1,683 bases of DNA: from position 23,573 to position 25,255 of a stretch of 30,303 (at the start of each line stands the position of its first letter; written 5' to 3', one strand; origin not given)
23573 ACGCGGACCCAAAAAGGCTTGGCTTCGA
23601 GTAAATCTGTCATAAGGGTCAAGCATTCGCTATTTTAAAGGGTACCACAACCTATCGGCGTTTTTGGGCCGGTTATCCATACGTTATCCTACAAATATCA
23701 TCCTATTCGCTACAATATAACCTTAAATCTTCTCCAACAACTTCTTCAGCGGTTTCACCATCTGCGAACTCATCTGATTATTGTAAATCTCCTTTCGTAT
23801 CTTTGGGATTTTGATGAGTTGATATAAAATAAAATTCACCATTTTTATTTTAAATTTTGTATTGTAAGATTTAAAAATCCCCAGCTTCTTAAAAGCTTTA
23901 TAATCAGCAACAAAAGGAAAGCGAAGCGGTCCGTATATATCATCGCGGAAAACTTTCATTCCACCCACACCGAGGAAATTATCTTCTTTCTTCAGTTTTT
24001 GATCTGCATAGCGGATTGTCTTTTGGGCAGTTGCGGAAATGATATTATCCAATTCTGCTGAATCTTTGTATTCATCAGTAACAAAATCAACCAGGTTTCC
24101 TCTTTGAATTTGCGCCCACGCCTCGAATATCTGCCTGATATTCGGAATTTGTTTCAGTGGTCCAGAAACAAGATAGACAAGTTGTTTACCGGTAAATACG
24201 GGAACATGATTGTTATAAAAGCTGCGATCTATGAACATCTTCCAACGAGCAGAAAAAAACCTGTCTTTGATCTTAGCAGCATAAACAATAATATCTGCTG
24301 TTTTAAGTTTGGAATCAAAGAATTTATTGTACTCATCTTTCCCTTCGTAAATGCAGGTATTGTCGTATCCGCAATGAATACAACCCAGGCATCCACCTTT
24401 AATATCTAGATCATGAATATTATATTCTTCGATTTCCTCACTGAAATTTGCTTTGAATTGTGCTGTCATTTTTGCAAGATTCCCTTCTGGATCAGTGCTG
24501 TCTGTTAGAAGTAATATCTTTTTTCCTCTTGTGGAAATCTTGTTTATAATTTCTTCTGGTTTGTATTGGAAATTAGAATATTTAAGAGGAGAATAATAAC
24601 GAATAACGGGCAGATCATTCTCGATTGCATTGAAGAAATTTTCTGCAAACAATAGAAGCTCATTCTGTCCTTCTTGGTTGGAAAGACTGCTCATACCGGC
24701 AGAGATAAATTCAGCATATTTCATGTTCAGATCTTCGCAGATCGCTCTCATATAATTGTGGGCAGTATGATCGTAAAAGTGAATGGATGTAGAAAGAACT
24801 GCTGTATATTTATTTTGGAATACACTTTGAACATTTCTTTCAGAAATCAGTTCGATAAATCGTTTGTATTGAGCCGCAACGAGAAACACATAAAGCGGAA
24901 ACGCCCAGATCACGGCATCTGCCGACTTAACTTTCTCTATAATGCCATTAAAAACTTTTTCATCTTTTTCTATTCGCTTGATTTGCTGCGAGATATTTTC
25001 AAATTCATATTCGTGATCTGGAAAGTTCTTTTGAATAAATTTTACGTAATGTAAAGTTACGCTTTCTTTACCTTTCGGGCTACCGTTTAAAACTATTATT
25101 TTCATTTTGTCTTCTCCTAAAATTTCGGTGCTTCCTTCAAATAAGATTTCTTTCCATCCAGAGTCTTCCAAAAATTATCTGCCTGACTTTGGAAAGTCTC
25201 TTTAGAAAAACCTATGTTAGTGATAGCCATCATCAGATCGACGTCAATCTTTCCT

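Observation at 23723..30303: Seven-gene PadR-containing operon linking envelope proteins to four flavodoxin-fold/Fe-S redox proteins: candidate undescribed lipophile/quinone redox system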

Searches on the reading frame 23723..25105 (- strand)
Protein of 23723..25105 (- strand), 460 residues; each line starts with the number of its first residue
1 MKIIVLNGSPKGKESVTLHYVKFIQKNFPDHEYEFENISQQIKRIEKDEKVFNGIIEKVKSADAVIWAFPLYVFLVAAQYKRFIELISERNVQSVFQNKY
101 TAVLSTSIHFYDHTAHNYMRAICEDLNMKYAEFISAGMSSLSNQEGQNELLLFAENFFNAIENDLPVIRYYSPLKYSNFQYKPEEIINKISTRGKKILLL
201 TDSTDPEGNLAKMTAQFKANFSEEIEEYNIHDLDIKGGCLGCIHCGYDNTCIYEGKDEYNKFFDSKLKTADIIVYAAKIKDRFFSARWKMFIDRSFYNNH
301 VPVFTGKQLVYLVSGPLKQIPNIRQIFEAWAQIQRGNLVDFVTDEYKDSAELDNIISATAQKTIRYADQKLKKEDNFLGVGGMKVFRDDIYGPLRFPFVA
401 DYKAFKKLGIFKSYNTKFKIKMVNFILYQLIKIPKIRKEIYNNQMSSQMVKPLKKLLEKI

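Call 3: search_protein_families(library=pfam, proteins=[window:23723-25105:-], max_evalue=0.01)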
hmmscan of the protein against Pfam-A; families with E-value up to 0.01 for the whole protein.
window:23723-25105:- (460 aa): 2 families
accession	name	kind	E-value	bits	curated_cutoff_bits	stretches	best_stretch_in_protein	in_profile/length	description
PF03358.20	FMN_red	-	6.5e-22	78.2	24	2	1-129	1-138/152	NADPH-dependent FMN reductase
PF02525.22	Flavodoxin_2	-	1.4e-14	54.7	27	1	1-140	1-180/198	Flavodoxin-like fold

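Call 7: search_protein_families(library=ncbifam, proteins=[window:23723-25105:-], max_evalue=0.001)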
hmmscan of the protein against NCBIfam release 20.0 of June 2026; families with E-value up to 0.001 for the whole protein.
window:23723-25105:- (460 aa): 1 family
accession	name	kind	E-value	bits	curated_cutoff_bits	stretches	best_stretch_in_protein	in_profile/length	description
NF002370.0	PRK01355.1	subfamily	3.4e-05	23.4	143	0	51-101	67-115/199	FMN-dependent NADH-azoreductase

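Call 31: search_solved_structures(query=window:23723-25105:-, max_evalue=0.01, show_alignments=2)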
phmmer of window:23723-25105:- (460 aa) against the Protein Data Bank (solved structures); distinct sequences matched with E-value up to 0.01: 0.

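Call 44: find_homologous_proteins(query=window:23723-25105:-, max_evalue=0.00001)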
Query window:23723-25105:- (460 aa): 3829 proteins with E <= 0.00001 among 8000 candidates; the best 120 are listed.
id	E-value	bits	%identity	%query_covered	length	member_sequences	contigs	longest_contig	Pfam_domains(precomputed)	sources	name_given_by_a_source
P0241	0.0e+0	1036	100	100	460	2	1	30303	PF02525.23,PF03358.21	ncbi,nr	ncbi:MAG: NAD(P)H-dependent oxidoreductase [Candidatus Cloacimonetes bacterium]|nr:NAD(P)H-dependent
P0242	2.2e-265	899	86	100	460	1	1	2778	PF02525.23,PF03358.21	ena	-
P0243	5.3e-250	848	81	100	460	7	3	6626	PF02525.23,PF03358.21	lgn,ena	-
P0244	3.3e-238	809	77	100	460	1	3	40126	PF02525.23,PF03358.21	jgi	-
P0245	1.0e-233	794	75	100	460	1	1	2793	PF02525.23,PF03358.21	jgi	-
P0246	2.6e-232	790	75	100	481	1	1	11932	PF02525.23,PF03358.21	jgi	jgi:multimeric flavodoxin WrbA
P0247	3.2e-230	783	75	100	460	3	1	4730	PF02525.23,PF03358.21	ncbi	-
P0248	8.6e-225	765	72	100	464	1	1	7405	PF02525.23,PF03358.21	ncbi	-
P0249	4.0e-224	763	72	100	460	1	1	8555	PF02525.23,PF03358.21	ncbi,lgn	-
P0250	2.2e-203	694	65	100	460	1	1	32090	PF02525.23,PF03358.21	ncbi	-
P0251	1.3e-199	682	63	100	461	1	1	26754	PF02525.23,PF03358.21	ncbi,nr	ncbi:MAG: NAD(P)H-dependent oxidoreductase [Candidatus Marinimicrobia bacterium]|nr:NAD(P)H-dependen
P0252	7.9e-189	646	60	100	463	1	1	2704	PF02525.23,PF03358.21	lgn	-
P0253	7.8e-184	630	61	100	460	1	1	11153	PF02525.23,PF03358.21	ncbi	-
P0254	4.5e-181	621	58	100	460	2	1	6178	PF02525.23,PF03358.21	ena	-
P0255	7.5e-180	617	60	100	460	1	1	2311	PF02525.23,PF03358.21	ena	-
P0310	1.9e-166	573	54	100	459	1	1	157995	PF02525.23,PF03358.21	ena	-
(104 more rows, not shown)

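Call 45: find_encoding_contigs(protein=P0244, flank=6000, max_places=2)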
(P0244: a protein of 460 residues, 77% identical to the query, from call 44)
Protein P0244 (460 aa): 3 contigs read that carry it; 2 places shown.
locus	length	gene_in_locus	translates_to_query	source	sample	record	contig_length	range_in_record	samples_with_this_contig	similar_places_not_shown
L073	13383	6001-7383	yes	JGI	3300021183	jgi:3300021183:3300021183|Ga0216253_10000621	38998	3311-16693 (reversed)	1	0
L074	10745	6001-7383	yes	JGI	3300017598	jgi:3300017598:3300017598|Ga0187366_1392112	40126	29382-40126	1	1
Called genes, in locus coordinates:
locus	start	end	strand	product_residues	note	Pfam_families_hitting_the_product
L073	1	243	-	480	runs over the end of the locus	PF01523:PmbA_TldD_1st, PF19290:PmbA_TldD_2nd (weak), PF19289:PmbA_TldD_3rd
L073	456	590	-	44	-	-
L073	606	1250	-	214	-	PF00596:Aldolase_II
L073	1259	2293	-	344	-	PF01008:IF-2B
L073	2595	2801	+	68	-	-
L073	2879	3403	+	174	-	PF03551:PadR, PF13601:HTH_34 (faint)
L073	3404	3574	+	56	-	-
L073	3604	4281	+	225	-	PF09365:DUF2461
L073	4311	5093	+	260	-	PF00106:adh_short, PF08659:KR, PF13561:adh_short_C2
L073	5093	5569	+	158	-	PF13420:Acetyltransf_4 (weak), PF00583:Acetyltransf_1, PF13673:Acetyltransf_10, PF13508:Acetyltransf_7, PF08445:FR47 (weak)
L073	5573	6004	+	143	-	-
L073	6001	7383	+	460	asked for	PF02525:Flavodoxin_2, PF03358:FMN_red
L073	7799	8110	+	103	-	PF03795:YCII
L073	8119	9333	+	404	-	PF04107:GCS2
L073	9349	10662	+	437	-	PF03738:GSP_synth (weak), PF14403:CP_ATPgrasp_2 (weak)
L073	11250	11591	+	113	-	-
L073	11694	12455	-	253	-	PF13085:Fer2_3, PF13187:Fer4_9 (faint), PF13237:Fer4_10 (weak), PF00037:Fer4 (weak), PF12837:Fer4_6 (weak), PF13183:Fer4_8 (weak)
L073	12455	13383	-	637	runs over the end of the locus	PF00890:FAD_binding_2, PF01134:GIDA (faint), PF01266:DAO (faint), PF02910:Succ_DH_flav_C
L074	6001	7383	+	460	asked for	PF02525:Flavodoxin_2, PF03358:FMN_red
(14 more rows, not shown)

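Call 46: find_encoding_contigs(protein=P0251, flank=6000, max_places=1)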
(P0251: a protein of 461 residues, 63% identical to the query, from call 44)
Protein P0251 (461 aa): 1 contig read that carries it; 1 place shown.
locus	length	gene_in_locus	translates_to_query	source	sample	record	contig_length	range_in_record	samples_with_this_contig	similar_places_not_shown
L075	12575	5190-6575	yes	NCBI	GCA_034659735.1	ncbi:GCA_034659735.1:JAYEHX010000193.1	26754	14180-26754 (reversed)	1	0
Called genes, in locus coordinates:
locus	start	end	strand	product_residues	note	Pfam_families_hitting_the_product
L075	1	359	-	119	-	PF21948:LplA-B_cat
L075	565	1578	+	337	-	PF28175:T4SS_LegC2C7 (weak), PF00691:OmpA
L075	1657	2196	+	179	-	PF14385:DUF4416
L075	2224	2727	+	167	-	PF04982:TM_HPP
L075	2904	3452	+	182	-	-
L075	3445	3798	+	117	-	PF09579:Spore_YtfJ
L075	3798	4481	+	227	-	PF00027:cNMP_binding, PF13545:HTH_Crp_2, PF00325:Crp (weak)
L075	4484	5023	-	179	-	PF00156:Pribosyltran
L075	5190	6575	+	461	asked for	PF02525:Flavodoxin_2, PF03358:FMN_red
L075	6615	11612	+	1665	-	PF02012:BNR (faint), PF14870:PSII_BNR, PF15902:Sortilin-Vps10 (weak), PF13585:CHU_C (weak), PF13860:FlgD_ig (weak), PF18962:Por_Secre_tail (weak)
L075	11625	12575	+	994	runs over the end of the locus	PF00932:LTD, PF13287:Fn3_assoc, PF13290:CHB_HEX_C_1, PF08757:CotH, PF00932:LTD, PF13585:CHU_C (weak), PF13860:FlgD_ig (weak), PF18962:Por_Secre_tail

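Call 47: find_encoding_contigs(protein=P0310, flank=6000, max_places=1)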
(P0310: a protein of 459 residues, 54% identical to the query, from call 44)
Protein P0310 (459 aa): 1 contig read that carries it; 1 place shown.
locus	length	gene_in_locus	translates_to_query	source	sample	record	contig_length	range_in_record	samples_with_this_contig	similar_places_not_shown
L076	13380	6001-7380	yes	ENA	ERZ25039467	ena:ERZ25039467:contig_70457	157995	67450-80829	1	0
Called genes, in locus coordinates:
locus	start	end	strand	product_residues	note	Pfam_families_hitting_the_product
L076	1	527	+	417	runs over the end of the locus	PF00108:Thiolase_N, PF00109:ketoacyl-synt (faint), PF02803:Thiolase_C, PF22691:Thiolase_C_1 (faint)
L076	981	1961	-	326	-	-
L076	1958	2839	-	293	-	PF12797:Fer4_2 (faint), PF12838:Fer4_7, PF13187:Fer4_9 (weak), PF13237:Fer4_10 (weak), PF00037:Fer4 (weak), PF12837:Fer4_6 (weak), PF00881:Nitroreductase, PF14512:TM1586_NiRdase (faint)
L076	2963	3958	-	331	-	PF04392:ABC_sub_bind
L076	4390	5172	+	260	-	PF00892:EamA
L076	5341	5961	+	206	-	PF03551:PadR, PF13601:HTH_34 (weak), PF10400:Vir_act_alpha_C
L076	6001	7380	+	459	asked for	PF02525:Flavodoxin_2, PF03358:FMN_red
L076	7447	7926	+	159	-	PF13298:LigD_N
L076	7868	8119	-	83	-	-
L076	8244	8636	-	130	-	PF00923:TAL_FSA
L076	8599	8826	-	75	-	PF00923:TAL_FSA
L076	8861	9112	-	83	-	-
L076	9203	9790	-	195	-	PF01182:Glucosamine_iso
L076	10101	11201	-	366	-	PF00873:ACR_tran, PF03176:MMPL (weak)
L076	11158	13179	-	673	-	PF00873:ACR_tran, PF03176:MMPL (weak)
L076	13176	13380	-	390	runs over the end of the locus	PF25917:BSH_RND, PF25876:HH_MFP_RND, PF25944:Beta-barrel_RND, PF25967:RND-MFP_C, PF25975:CzcB_C (weak), PF25989:YknX_C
